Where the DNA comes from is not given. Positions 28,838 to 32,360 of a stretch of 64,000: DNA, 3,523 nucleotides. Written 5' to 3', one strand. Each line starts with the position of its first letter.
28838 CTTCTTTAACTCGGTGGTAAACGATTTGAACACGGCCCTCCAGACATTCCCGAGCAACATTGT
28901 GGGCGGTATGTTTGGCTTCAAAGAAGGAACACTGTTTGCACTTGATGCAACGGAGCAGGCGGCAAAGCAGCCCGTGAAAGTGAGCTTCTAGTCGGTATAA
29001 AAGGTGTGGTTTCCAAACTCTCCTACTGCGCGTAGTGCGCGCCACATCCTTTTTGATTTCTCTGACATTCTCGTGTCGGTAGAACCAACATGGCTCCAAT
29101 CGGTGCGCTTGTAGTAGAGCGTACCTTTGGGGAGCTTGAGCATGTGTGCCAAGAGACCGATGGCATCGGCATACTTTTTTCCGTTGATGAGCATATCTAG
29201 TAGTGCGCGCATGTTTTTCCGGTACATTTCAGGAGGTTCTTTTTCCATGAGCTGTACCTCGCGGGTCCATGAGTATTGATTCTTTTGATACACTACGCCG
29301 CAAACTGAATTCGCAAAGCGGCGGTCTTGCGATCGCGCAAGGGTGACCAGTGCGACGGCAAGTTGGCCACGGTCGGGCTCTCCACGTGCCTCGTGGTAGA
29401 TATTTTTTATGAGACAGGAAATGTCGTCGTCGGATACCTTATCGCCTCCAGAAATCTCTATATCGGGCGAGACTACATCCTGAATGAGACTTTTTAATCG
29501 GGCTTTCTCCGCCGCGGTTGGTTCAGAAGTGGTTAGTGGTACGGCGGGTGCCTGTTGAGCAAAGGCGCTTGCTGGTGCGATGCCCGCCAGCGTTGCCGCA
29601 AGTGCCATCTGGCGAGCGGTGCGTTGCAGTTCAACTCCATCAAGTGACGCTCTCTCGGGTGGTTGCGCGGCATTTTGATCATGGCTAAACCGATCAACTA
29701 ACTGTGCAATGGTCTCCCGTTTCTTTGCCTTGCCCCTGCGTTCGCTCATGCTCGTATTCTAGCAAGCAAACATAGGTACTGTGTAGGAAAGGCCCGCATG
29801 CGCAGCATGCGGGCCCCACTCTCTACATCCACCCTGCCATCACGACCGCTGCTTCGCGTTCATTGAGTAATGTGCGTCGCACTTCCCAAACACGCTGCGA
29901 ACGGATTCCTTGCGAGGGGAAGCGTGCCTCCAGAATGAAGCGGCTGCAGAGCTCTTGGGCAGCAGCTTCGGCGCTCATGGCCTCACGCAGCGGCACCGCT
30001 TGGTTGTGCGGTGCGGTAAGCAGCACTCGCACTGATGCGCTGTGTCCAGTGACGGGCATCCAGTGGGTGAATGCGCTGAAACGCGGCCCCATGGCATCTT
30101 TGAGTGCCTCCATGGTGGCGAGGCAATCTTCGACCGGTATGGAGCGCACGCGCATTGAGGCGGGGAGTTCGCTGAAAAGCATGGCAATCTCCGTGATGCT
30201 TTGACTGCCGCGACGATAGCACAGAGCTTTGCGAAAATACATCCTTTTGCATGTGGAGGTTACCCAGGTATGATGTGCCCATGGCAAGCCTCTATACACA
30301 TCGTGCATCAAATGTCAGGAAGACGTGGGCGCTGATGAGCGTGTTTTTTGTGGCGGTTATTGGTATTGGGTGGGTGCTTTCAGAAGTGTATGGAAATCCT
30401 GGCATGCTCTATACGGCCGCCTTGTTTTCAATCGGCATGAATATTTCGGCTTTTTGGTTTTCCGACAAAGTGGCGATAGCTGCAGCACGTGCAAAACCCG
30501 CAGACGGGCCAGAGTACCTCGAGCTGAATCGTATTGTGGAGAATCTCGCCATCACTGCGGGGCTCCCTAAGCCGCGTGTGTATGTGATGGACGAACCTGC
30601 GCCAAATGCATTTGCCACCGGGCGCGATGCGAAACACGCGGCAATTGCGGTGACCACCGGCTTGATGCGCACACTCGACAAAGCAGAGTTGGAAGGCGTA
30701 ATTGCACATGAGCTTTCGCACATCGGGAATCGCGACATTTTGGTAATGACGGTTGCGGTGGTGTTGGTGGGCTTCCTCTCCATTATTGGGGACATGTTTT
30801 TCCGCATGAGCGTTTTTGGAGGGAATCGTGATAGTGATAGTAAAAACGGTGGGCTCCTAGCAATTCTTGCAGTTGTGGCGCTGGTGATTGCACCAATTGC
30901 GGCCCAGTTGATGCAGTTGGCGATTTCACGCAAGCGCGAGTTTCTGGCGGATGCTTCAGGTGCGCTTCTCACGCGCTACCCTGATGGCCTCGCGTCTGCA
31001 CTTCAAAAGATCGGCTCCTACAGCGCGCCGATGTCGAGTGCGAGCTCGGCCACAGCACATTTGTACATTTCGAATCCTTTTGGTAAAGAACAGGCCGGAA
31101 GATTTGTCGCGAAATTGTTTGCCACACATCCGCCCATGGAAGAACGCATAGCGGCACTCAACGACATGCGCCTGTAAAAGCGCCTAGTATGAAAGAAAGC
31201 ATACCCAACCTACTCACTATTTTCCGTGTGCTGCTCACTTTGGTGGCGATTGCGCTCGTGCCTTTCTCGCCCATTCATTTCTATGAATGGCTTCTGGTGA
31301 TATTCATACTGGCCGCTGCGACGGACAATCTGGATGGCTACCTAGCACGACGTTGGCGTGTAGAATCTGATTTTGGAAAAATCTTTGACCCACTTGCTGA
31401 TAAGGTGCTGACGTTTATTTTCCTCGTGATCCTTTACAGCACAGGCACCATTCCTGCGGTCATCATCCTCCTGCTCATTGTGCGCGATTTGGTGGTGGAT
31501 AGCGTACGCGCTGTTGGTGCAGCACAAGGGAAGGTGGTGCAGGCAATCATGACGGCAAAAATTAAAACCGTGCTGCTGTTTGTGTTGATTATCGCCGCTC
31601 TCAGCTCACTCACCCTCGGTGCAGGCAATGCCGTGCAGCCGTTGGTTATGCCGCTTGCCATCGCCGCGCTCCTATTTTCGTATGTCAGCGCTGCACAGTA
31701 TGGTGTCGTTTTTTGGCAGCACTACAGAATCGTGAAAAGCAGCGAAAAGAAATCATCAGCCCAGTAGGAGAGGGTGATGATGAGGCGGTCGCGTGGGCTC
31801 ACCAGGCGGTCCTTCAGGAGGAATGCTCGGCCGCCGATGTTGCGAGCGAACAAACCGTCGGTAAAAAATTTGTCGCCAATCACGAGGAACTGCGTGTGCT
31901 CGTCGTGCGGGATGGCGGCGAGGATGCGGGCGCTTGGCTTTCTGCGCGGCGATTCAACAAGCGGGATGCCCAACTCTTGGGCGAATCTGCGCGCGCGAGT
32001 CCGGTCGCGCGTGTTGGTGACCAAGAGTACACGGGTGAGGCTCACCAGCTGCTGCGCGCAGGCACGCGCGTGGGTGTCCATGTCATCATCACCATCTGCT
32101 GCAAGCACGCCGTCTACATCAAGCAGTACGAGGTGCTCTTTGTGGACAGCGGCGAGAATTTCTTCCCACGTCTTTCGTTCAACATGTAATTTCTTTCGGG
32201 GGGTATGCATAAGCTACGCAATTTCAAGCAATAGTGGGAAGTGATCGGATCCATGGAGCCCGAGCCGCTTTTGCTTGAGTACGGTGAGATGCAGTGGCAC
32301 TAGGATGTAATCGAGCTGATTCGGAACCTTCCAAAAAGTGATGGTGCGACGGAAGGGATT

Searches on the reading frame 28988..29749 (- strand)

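Call 12: search_protein_families(library=pfam, proteins=[window:28988-29749:-], max_evalue=0.001)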
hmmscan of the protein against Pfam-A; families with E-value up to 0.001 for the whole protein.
window:28988-29749:- (253 aa): 1 family
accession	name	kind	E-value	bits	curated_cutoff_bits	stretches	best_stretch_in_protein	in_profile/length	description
PF07486.17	Hydrolase_2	-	4.5e-14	53.3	27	1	123-251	1-100/100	Cell Wall Hydrolase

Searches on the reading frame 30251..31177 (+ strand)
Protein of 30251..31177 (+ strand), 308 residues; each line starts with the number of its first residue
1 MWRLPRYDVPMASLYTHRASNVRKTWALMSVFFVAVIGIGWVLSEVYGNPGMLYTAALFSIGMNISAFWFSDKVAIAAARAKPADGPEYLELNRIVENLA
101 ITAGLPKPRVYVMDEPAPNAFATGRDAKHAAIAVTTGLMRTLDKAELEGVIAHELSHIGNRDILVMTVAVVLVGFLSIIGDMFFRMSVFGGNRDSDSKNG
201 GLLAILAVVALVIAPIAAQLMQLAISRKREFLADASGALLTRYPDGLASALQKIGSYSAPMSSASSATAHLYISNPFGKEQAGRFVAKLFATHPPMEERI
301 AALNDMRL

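Call 12: search_protein_families(library=pfam, proteins=[window:30251-31177:+], max_evalue=0.001)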
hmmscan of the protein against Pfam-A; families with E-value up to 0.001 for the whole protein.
window:30251-31177:+ (308 aa): 2 families
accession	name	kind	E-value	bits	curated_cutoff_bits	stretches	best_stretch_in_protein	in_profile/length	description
PF01435.24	Peptidase_M48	-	1.5e-36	126.4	20.3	1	91-306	6-185/186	Peptidase family M48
PF05569.17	Peptidase_M56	-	0.00079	19.1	31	0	131-172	177-218/296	BlaR1 peptidase M56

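Call 13: find_related_loci(query=window:30251-31177:+, collection=genome_contigs, flank=10000)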
Query window:30251-31177:+ (308 aa) in genome_contigs; peptide patterns used: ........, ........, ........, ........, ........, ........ (x = any residue, [..] = any of these).
107 stretches matched a pattern; 29 encode a relative of the query (tblastn E <= 1e-3); 29 distinct loci.
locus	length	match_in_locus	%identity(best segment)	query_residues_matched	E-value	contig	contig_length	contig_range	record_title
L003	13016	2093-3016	95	1-308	0e+0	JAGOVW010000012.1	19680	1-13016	MAG: Candidatus Paceibacterota bacterium isolate Gw_Eff_bin_92 Gw_Eff_5799_length_19680_cov_6.593310, whole genome shotg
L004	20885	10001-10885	70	11-307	5e-131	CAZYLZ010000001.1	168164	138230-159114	MAG TPA_asm: uncultured Candidatus Saccharibacteria bacterium isolate SRP278252_co1_807 genome assembly, contig: NODE_70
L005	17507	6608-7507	69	9-308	7e-127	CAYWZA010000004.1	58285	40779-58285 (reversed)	MAG TPA_asm: uncultured Candidatus Saccharibacteria bacterium isolate SRP269290_co7_77 genome assembly, contig: NODE_104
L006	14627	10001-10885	63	11-303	6e-124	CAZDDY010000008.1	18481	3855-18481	MAG TPA_asm: uncultured Candidatus Saccharibacteria bacterium isolate binchicken_co128_376 genome assembly, contig: NODE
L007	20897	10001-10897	59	11-306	7e-118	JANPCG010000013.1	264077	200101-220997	MAG: Candidatus Kaiserbacteria bacterium isolate VAR_78_metabat_560 VAR_78_k141_1588297, whole genome shotgun sequence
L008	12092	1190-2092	58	10-308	2e-114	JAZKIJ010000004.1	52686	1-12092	MAG: Patescibacteria group bacterium isolate ADI_DC_SW_02_SPN_11032020-bin026 DCSW02SPN_B026_0_000000000004, whole genom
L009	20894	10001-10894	61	11-306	1e-112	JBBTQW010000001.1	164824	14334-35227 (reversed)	MAG: Patescibacteria group bacterium isolate H41-bin100_1 H41_bin100_1_000000000001, whole genome shotgun sequence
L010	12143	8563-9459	54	7-306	2e-110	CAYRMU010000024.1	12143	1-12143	MAG TPA_asm: uncultured Candidatus Saccharibacteria bacterium isolate SRP219642_co8_65 genome assembly, contig: NODE_799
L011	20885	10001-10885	57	11-306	5e-110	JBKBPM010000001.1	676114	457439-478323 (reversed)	MAG: Candidatus Paceibacteria bacterium isolate 21H_026.bin.18 NODE_12_length_676114_cov_195.947735, whole genome shotgu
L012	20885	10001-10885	56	13-306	6e-110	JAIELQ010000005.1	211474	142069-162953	MAG: Patescibacteria group bacterium isolate co.spades.CONCOCT.1kb_083 c_000000000007, whole genome shotgun sequence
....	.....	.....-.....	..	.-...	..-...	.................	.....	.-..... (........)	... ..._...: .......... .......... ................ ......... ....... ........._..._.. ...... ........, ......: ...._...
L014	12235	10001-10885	57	13-306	4e-110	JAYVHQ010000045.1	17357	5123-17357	MAG: Candidatus Kaiserbacteria bacterium isolate GL49_Down_metabinner_27 GL49_Down_metabinner_27_44, whole genome shotgu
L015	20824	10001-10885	57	13-306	2e-109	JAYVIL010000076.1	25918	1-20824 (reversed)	MAG: Candidatus Kaiserbacteria bacterium isolate GL51_DN_metabinner_26 GL51_DN_metabinner_26_75, whole genome shotgun se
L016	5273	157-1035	56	13-306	1e-108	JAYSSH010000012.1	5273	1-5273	MAG: Candidatus Kaiserbacteria bacterium isolate GFS_12189 GFS_12189_11, whole genome shotgun sequence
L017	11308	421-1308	57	10-306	2e-107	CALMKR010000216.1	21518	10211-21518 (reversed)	MAG TPA_asm: uncultured bacterium isolate SRR5676466_bin.108_CONCOCT_v1.1_MAG genome assembly, contig: ERZ724530.313, wh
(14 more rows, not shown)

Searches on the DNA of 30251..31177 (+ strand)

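Call 16: search_rna_families(sources=[L003, L004, L005, L006, L007, L008, L009, L010], threshold=gathering)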
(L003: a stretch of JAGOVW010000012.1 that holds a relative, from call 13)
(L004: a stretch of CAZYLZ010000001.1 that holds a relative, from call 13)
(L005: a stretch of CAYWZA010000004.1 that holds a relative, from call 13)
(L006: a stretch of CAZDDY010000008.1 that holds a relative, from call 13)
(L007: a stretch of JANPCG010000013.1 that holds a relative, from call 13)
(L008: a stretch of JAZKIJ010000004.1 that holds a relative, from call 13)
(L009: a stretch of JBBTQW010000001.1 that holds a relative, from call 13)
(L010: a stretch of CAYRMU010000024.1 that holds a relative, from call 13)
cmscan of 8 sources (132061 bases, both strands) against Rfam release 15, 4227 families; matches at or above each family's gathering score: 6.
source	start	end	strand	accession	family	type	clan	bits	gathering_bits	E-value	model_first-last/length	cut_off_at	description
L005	8209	8295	+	RF00005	tRNA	Gene; tRNA;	CL00001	63.8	29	3.3e-11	1-71/71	no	tRNA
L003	6682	6768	+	RF00005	tRNA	Gene; tRNA;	CL00001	55.9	29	4.8e-09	1-71/71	no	tRNA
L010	11786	11872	-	RF00005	tRNA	Gene; tRNA;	CL00001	54.6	29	1.1e-08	1-71/71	no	tRNA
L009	11347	11431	+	RF00005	tRNA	Gene; tRNA;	CL00001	54.2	29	1.4e-08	1-71/71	no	tRNA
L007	14423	14509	-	RF00005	tRNA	Gene; tRNA;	CL00001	53.9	29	1.8e-08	1-71/71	no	tRNA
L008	5397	5483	-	RF00005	tRNA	Gene; tRNA;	CL00001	51.9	29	6.1e-08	1-71/71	no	tRNA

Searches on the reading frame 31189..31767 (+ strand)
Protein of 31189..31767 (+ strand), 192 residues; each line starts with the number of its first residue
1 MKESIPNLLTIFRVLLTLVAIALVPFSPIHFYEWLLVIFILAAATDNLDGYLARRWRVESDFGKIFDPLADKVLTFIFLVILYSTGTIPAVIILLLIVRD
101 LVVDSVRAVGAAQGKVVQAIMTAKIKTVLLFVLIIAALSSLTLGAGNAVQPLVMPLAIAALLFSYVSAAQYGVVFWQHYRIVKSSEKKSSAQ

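Call 12: search_protein_families(library=pfam, proteins=[window:31189-31767:+], max_evalue=0.001)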
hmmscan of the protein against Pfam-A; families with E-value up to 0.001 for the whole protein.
window:31189-31767:+ (192 aa): 1 family
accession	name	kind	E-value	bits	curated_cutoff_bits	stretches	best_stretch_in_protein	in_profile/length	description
PF01066.26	CDP-OH_P_transf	-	6.7e-32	111.4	22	1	5-159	3-148/152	CDP-alcohol phosphatidyltransferase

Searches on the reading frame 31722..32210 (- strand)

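Call 82: search_protein_families(library=pfam, proteins=[window:31722-32210:-], max_evalue=0.001)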
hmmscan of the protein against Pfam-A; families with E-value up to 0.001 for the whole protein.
window:31722-32210:- (162 aa): 2 families
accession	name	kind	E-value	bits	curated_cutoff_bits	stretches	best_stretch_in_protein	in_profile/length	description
PF09419.16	PGP_phosphatase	-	6.8e-06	26.2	20.4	1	27-134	43-165/168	Mitochondrial PGP phosphatase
PF13344.12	Hydrolase_6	-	0.00064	20.2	27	1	28-116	1-91/101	Haloacid dehalogenase-like hydrolase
